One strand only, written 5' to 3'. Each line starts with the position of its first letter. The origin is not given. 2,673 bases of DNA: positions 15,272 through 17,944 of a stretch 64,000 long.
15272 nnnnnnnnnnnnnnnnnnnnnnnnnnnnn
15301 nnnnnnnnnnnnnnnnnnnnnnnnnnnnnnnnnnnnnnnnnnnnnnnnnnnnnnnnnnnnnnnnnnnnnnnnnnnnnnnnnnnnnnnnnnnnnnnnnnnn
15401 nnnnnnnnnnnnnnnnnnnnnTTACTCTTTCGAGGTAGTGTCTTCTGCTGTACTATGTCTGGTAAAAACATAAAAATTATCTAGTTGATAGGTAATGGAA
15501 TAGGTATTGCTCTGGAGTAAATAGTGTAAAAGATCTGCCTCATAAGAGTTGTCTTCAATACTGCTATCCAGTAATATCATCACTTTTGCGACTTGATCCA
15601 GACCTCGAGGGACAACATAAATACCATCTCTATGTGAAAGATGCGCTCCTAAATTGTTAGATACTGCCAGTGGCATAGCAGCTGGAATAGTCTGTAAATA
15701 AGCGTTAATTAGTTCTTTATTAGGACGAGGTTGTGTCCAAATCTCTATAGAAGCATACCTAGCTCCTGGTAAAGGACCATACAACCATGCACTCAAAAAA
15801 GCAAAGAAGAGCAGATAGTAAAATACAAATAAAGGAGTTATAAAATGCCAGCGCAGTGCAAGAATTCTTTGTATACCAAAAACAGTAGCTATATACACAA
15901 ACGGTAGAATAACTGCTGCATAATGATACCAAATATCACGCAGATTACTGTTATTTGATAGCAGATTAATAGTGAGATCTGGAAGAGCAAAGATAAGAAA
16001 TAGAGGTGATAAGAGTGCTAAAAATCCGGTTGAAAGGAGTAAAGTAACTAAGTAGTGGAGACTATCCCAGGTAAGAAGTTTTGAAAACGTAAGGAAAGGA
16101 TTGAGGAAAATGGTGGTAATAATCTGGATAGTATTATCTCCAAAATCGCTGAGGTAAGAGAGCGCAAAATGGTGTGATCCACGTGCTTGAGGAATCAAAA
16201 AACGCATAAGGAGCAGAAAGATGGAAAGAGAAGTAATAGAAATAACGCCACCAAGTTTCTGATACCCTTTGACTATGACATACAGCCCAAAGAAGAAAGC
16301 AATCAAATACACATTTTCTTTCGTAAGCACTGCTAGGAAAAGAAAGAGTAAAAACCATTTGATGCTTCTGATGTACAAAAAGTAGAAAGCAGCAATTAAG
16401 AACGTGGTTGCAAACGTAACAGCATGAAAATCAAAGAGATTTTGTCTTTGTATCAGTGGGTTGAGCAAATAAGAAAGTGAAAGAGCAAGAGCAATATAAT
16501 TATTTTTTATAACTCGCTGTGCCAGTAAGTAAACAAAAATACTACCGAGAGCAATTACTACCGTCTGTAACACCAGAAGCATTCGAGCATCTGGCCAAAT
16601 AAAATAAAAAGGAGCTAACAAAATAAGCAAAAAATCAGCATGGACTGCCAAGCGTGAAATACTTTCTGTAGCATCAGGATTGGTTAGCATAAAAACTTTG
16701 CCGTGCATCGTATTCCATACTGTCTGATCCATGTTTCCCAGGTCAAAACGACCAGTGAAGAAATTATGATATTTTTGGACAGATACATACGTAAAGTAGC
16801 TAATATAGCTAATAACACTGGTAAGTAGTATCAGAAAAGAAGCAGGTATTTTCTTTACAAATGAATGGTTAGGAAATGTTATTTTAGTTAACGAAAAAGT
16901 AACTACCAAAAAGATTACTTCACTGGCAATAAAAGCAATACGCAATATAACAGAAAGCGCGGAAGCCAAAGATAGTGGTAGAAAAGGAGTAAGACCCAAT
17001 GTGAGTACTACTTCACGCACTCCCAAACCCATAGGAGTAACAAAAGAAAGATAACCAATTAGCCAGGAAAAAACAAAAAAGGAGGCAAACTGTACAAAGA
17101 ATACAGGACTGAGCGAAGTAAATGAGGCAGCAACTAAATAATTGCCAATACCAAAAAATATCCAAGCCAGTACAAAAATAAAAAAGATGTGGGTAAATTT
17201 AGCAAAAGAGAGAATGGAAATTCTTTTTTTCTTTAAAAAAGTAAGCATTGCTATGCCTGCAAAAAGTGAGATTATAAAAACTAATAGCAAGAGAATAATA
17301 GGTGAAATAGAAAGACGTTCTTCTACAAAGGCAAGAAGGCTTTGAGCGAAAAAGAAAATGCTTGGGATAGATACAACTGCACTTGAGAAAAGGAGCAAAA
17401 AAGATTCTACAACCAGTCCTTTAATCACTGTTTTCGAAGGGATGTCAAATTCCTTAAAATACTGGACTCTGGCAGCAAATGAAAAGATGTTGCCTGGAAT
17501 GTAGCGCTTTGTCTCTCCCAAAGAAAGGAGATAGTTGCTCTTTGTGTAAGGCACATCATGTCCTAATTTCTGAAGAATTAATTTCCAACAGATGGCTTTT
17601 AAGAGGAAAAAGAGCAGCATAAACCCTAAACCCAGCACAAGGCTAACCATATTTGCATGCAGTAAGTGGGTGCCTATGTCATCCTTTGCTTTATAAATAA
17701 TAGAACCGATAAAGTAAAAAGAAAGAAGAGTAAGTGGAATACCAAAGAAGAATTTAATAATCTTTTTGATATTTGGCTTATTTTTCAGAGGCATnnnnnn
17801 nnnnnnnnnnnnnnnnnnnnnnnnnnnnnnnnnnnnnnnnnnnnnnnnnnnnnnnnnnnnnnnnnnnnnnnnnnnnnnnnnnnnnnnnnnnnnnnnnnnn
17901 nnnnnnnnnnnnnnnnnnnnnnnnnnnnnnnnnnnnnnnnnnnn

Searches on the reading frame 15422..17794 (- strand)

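Call 11: search_protein_families(library=pfam, proteins=[window:15422-17794:-], max_evalue=0.001)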
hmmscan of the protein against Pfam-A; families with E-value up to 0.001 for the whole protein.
window:15422-17794:- (790 aa): 2 families
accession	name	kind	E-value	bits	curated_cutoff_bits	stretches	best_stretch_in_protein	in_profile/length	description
PF09852.15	DUF2079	-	4.5e-66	224.3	28.2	1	342-743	2-422/459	Predicted membrane protein (DUF2079)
PF03706.18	LPG_synthase_TM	-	6.3e-08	32.9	33.4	1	30-287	9-293/302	Lysylphosphatidylglycerol synthase TM region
